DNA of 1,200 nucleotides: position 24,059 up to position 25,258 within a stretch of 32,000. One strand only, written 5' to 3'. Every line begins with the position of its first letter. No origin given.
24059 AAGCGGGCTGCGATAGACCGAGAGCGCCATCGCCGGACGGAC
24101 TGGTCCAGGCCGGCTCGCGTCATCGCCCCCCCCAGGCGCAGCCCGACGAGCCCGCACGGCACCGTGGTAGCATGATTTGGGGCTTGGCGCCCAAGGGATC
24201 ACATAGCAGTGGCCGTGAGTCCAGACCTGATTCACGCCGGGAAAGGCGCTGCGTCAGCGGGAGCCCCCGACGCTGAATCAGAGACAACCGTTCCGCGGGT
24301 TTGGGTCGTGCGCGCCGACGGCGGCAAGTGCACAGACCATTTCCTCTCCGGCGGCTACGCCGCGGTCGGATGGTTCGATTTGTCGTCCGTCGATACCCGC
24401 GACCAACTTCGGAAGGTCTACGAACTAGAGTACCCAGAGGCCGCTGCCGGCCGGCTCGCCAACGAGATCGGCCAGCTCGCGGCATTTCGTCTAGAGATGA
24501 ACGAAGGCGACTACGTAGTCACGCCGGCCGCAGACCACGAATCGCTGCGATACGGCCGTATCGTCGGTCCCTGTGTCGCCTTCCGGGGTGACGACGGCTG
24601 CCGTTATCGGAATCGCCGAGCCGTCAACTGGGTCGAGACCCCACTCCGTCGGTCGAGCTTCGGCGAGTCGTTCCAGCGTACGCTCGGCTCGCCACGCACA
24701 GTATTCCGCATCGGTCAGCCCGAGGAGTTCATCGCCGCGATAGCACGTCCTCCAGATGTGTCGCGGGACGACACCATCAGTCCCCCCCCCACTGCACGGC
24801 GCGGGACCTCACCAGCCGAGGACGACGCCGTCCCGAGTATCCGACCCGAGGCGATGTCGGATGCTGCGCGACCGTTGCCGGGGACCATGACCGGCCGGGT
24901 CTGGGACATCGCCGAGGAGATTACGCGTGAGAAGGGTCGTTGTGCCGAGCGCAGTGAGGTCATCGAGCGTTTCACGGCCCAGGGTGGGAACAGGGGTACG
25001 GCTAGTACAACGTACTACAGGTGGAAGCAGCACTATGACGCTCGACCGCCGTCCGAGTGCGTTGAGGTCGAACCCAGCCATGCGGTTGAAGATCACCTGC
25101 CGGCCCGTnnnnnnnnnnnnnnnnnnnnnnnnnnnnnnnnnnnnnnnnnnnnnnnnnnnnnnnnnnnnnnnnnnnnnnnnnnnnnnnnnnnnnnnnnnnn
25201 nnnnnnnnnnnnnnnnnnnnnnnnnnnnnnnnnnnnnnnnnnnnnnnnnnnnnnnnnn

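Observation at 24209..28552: Translationally coupled three-gene operon (extended DUF262/ParB-like protein, AAA_15/DUF3696-type ATPase, orphan protein): candidate novel or variant anti-phage defence system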

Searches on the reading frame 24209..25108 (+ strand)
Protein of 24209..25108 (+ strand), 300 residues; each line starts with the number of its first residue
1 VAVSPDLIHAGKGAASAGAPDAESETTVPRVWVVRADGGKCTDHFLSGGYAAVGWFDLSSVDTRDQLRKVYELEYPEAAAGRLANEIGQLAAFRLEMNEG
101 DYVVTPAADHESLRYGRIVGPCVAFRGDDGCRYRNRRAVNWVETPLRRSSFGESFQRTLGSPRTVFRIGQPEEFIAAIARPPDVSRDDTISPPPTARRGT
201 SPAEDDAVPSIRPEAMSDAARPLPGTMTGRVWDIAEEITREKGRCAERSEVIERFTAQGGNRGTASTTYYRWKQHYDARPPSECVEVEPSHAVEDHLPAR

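Call 17: find_homologous_proteins(query=window:24209-25108:+, max_evalue=0.001)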
Query window:24209-25108:+ (300 aa): 21 proteins with E <= 0.001 among 3967 candidates.
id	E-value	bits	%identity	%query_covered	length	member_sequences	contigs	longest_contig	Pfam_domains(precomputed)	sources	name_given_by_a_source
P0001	6.6e-121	422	66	93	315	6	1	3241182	PF28530.1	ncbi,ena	-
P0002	6.0e-106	372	85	64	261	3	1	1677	PF28530.1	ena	-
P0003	4.7e-105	370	81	69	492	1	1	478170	PF28530.1,PF03235.20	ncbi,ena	-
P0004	1.5e-79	286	71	62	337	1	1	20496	PF28530.1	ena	-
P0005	5.2e-79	284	79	53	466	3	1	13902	PF28530.1,PF03235.20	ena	-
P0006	5.0e-59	218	66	50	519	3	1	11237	PF28530.1,PF03235.20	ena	-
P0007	7.7e-59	218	60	59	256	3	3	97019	PF28530.1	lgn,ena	-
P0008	2.5e-52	196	61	53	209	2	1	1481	PF28530.1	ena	-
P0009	1.7e-46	177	51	56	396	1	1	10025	PF28530.1,PF03235.20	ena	-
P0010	3.7e-44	170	87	31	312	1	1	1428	PF03235.20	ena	-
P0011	5.0e-33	133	69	32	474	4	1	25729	PF03235.20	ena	-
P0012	5.2e-33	133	61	36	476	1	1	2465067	PF03235.20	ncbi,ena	-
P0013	2.2e-32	131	62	34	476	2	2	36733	PF03235.20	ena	-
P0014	2.0e-31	128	42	55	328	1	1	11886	PF28530.1,PF22722.3,PF04471.19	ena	-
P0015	2.1e-30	124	77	27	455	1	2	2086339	PF03235.20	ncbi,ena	-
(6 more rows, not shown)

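Call 18: search_protein_families(library=phrogs, proteins=[window:24209-25108:+], max_evalue=0.1)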
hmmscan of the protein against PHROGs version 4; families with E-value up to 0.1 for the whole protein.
window:24209-25108:+ (300 aa): 4 families
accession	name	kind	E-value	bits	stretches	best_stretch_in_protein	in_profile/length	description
phrog_10226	-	unknown function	6.7e-10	39.6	1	32-175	23-184/369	-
phrog_18634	-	unknown function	7.8e-09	36.8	1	219-278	96-155/175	-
phrog_7864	-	unknown function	7.1e-07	30.2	1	199-274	156-238/242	-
phrog_11298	-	unknown function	9.4e-07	29.8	1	220-275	187-242/273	-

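Call 34: predict_structure(alignment_id=A1)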
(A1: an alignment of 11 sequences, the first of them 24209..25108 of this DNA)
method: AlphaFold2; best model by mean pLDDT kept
length: 300 residues; sequences in the alignment: 11
mean_pLDDT: 63.0   pTM: 0.50
mean pLDDT of the five models: 63.0, 60.3, 58.6, 57.5, 57.5
residues with pLDDT >= 90: 33; 70-90: 101; 50-70: 57; < 50: 109
segments of 3 or more residues with pLDDT < 50: 1-4, 6-25, 37-40, 184-235, 241-246, 279-300
pLDDT, mean of each block of 10 residues (from residue 1): 38 34 58 70 69 76 90 84 84 91 86 90 72 80 89 85 86 87 44 33 30 27 31 48 51 66 65 56 37 35
secondary structure, 60 per line:
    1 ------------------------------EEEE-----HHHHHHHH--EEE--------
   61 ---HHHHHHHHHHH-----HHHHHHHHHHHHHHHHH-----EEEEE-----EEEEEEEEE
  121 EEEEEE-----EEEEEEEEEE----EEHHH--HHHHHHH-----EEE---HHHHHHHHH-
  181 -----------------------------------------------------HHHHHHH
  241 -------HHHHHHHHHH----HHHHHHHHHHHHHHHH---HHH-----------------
elements in order: E31-34 H40-47 E50-52 H64-74 H80-96 E102-106 E112-126 E132-141 H153-159 E165-167 H171-179 H234-240 H248-257 H262-277

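Call 37: search_protein_families(library=pfam, proteins=[P0014], max_evalue=0.001)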
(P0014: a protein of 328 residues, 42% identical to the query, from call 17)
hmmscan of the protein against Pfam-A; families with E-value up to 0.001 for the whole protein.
P0014 (328 aa): 2 families
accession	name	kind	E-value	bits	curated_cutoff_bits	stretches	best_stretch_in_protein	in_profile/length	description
PF04471.18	Mrr_cat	-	6.8e-22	78.2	21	1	188-304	3-115/115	Restriction endonuclease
PF22722.2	NA-iREase1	-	2e-06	28.2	27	1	199-302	6-106/106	NACHT-associated inactive Restriction Endonuclease 1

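Call 39: fold_search(model_id=the predicted structure, library=pdb)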
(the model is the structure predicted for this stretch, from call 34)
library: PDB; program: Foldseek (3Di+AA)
matches with E <= 10: 582; with E <= 0.001: 1
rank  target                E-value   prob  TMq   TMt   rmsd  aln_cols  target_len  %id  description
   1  4r3h_B                8.9e-04  1.00  0.30  0.52   8.4       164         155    8  The crystal structure of an apo RNA binding protein (released 2014-09-17)
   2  6zd3_B                1.4e-03  1.00  0.29  0.49   8.6       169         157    9  Crystal structure of YTHDC1 M438A mutant (released 2021-01-13)
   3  6t09_B                1.6e-03  1.00  0.28  0.47   9.1       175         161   10  Crystal structure of YTHDC1 with fragment 24 (PSI_DC1_003) (released 2020-03-04)
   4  6zda_B                2.1e-03  1.00  0.29  0.48   8.8       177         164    9  Crystal structure of YTHDC1 M438A mutant complex with m6A (released 2021-01-13)
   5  5o8m_A                2.1e-03  0.99  0.25  0.49   8.5       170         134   12  Crystal structure of the MmI1 YTH domain (released 2018-04-25)
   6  6t0x_B                2.2e-03  1.00  0.28  0.48   9.1       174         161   10  Crystal structure of YTHDC1 with fragment 22 (ACA_DC1_001) (released 2020-03-04)
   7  5eip_A                2.2e-03  1.00  0.19  0.39   9.0       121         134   14  apo-structure of YTH domain of SpMmi1 (released 2016-01-27)
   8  6sz7_A                2.3e-03  1.00  0.28  0.47   8.5       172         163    9  Crystal structure of YTHDC1 with fragment 5 (DHU_DC1_066) (released 2020-03-04)
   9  6yl9_A                2.5e-03  1.00  0.30  0.52   8.0       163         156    8  Crystal structure of YTHDC1 with compound DHU_DC1_085 (released 2020-07-15)
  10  6zd4_A                2.5e-03  1.00  0.29  0.50   8.2       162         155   10  Crystal structure of YTHDC1 S378A mutant (released 2021-01-13)
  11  8q4v_B                2.5e-03  1.00  0.28  0.47   9.4       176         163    9  Crystal structure of YTHDC1 in complex with Compound 37 (ZA_356) (released 2023-12-06)
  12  7z8p_A                2.5e-03  1.00  0.28  0.50   8.2       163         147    8  Crystal structure of YTHDF2 with compound ZA_166 (released 2022-03-30)
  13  1zce                  2.7e-03  0.98  0.25  0.45   7.0       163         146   10  X-Ray Crystal Structure of Protein Atu2648 from Agrobacterium tumefaciens. Northeast Structural Genomics Consortium Targ (released 2005-04-19)
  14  5dnp_B                2.8e-03  0.99  0.19  0.39   9.1       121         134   14  Crystal structure of Mmi1 YTH domain (released 2016-04-06)
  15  7z93_A                2.8e-03  0.99  0.26  0.47   8.7       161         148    9  Crystal structure of YTHDF2 with compound YLI_DF_022 (released 2022-03-30)
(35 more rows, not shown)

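Call 50: list_cluster_members(proteins=[P0001, P0003, P0012, P0015, P0028, P0147])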
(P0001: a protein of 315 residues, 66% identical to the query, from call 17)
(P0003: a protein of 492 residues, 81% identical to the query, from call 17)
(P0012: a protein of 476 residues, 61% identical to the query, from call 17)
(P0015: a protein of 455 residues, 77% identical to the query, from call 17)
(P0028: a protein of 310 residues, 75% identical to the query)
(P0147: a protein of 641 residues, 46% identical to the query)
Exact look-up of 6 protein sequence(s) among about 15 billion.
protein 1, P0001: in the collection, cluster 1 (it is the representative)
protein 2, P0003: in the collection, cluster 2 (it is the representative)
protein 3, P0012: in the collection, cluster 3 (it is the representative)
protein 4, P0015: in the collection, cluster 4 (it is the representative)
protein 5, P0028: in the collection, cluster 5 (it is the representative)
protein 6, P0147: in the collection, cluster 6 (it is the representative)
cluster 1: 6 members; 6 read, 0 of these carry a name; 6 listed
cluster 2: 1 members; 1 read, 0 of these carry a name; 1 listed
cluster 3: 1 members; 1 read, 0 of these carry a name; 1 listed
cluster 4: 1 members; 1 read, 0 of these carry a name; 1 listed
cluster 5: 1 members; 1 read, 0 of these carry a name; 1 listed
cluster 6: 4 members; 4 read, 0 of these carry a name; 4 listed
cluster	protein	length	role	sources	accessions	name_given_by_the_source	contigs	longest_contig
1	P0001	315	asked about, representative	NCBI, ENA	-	-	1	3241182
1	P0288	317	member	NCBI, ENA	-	-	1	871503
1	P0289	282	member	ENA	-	-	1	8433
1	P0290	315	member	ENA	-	-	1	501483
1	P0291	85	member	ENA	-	-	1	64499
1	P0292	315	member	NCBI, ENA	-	-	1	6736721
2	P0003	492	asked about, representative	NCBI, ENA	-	-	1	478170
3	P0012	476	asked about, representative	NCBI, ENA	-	-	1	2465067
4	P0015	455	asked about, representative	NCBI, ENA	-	-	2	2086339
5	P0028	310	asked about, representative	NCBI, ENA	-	-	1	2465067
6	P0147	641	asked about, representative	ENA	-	-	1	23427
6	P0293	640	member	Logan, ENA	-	-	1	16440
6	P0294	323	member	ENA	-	-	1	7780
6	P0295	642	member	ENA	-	-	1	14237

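Call 51: find_encoding_contigs(protein=P0001, flank=8000, max_places=4)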
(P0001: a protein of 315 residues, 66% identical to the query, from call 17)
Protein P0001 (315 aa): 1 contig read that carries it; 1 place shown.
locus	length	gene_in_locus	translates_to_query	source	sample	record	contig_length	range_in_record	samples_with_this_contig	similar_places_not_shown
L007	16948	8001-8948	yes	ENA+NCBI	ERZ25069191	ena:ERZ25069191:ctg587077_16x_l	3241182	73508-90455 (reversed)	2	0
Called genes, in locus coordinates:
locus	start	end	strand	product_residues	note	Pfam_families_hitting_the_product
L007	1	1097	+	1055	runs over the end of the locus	PF13620:CarboxypepD_reg, PF25183:OMP_b-brl_4, PF00593:TonB_dep_Rec_b-barrel (weak), PF25183:OMP_b-brl_4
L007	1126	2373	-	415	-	PF01266:DAO (faint), PF01593:Amino_oxidase, PF07992:Pyr_redox_2 (faint), PF12831:FAD_oxidored (weak), PF13450:NAD_binding_8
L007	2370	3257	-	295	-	PF00494:SQS_PSY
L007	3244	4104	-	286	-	PF00494:SQS_PSY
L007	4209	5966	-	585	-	PF01019:G_glu_transpept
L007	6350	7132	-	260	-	PF12762:DDE_Tnp_IS1595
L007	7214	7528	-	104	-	PF12760:Zn_ribbon_IS1595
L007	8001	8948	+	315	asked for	PF28530:DUF8426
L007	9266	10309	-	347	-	PF14236:DruA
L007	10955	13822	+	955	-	PF09093:Lyase_catalyt, PF02278:Lyase_8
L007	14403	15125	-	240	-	PF13730:HTH_36 (weak)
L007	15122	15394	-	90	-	PF01695:IstB_IS21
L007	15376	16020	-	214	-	-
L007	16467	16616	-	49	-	-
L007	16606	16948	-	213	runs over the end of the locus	-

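Call 94: fold_search(model_id=the predicted structure, library=viral)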
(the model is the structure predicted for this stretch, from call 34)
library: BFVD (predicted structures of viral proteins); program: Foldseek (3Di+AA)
matches with E <= 10: 215; with E <= 0.001: 1
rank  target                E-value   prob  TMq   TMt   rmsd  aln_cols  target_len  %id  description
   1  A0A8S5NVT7            1.0e-10  1.00  0.42  0.38   4.0       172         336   21  Uncharacterized protein [Myoviridae sp. ctEBR14]
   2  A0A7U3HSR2            2.8e-03  0.99  0.31  0.49   5.5       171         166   14  (no name in the UniProt tables at hand)
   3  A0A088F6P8            1.0e-02  0.97  0.15  0.31  27.6       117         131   28  (no name in the UniProt tables at hand)
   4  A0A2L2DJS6            5.8e-02  0.06  0.10  0.13  24.4       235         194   10  Peptidase C19 subfamily [Acanthamoeba polyphaga mimivirus]
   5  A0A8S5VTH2            1.2e-01  0.09  0.12  0.15  13.8       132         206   14  (no name in the UniProt tables at hand)
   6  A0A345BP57            1.2e-01  0.08  0.15  0.14  20.5       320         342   10  (no name in the UniProt tables at hand)
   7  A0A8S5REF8            1.3e-01  0.30  0.11  0.17   4.7        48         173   12  Uncharacterized protein [virus sp. ctx9V1]
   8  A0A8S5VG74            1.4e-01  0.09  0.12  0.06  33.7       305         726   10  Tail fiber protein [Podoviridae sp. ct6BA50]
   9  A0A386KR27            1.5e-01  0.08  0.13  0.11  25.6       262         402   14  Uncharacterized protein [Caulobacter phage Kronos]
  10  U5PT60                1.5e-01  0.06  0.09  0.10  19.9       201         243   12  Uncharacterized protein [Clavibacter phage CN1A]
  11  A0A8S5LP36            2.0e-01  0.12  0.09  0.14  19.3       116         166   15  Single-stranded DNA-binding protein [Siphoviridae sp. ctoiW10]
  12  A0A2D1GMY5            2.0e-01  0.03  0.07  0.07  25.6       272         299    8  (no name in the UniProt tables at hand)
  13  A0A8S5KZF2            2.2e-01  0.21  0.12  0.23   9.4        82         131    8  Coat protein [ssRNA phage SRR5208572_1]
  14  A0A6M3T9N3            2.4e-01  0.85  0.15  0.19   5.6        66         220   24  (no name in the UniProt tables at hand)
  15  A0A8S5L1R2            2.5e-01  0.08  0.08  0.15   9.8        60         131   12  Coat protein [ssRNA phage Zoerhiza.1_16]
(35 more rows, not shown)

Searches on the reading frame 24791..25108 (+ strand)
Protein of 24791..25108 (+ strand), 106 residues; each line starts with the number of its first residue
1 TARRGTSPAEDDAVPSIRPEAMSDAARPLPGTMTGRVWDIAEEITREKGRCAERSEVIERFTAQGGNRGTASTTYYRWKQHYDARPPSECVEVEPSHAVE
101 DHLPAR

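Call 52: search_protein_families(library=pfam, proteins=[window:24791-25108:+], max_evalue=10)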
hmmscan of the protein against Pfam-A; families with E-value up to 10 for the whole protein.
window:24791-25108:+ (106 aa): 0 families
